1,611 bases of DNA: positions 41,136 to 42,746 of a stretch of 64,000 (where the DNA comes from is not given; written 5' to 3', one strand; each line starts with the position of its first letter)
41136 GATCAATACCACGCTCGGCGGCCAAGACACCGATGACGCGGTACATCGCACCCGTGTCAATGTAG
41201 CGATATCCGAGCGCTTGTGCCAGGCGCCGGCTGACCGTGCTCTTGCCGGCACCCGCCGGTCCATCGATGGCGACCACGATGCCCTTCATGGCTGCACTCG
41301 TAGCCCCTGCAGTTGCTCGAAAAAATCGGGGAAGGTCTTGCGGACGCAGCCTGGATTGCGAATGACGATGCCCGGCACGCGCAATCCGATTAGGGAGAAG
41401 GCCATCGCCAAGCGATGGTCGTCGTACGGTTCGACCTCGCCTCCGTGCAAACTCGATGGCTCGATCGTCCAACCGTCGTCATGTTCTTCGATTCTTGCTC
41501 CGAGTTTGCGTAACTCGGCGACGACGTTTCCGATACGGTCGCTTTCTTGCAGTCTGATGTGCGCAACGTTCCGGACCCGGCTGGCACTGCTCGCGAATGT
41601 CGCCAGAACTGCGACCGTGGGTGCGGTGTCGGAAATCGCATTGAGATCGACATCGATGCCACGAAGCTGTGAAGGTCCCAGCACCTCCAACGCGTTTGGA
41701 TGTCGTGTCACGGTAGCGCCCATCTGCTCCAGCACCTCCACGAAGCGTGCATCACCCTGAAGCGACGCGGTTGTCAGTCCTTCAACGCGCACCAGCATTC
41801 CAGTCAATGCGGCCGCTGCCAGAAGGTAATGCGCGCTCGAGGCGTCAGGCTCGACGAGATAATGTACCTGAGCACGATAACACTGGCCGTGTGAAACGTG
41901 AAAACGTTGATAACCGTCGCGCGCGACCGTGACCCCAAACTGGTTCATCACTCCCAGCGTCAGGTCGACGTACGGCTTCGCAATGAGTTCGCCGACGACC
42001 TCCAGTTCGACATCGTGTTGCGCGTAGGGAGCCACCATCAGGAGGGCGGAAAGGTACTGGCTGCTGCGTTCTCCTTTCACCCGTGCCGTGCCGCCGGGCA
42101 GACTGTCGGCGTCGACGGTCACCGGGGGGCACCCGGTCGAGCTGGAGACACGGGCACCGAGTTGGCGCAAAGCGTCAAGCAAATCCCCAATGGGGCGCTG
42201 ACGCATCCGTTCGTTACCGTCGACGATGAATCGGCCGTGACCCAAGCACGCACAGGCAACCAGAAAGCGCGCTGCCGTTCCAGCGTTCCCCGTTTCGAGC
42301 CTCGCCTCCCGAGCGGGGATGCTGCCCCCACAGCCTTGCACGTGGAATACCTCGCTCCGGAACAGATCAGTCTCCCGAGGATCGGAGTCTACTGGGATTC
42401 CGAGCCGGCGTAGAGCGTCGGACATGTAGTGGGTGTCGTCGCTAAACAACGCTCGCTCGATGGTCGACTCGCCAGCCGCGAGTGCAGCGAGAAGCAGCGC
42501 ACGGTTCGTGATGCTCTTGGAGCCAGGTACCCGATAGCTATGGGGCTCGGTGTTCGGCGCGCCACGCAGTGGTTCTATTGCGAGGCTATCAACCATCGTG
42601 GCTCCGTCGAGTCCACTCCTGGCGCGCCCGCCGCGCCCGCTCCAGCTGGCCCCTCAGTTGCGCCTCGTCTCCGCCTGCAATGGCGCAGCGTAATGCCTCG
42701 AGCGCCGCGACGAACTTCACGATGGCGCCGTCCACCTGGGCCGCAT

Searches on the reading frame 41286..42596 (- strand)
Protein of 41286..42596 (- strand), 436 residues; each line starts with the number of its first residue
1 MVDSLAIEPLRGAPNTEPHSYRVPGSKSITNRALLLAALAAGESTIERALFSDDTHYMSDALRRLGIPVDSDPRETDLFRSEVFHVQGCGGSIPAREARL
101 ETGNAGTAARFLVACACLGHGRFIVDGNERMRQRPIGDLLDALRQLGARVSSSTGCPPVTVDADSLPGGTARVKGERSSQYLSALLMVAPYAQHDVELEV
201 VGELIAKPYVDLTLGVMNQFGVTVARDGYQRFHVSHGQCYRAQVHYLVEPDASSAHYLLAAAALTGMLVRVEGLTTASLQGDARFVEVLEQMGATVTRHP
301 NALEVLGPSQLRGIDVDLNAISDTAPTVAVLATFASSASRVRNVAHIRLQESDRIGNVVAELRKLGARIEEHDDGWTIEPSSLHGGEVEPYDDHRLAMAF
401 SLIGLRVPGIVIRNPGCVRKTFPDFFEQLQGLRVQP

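Call 40: search_protein_families(library=pfam, proteins=[window:41286-42596:-], max_evalue=0.00001)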
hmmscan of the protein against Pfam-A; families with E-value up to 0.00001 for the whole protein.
window:41286-42596:- (436 aa): 1 family
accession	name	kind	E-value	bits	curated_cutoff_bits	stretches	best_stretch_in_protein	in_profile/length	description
PF00275.25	EPSP_synthase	-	5.8e-121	404.5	22.8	1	22-429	12-417/417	EPSP synthase (3-phosphoshikimate 1-carboxyvinyltransferase)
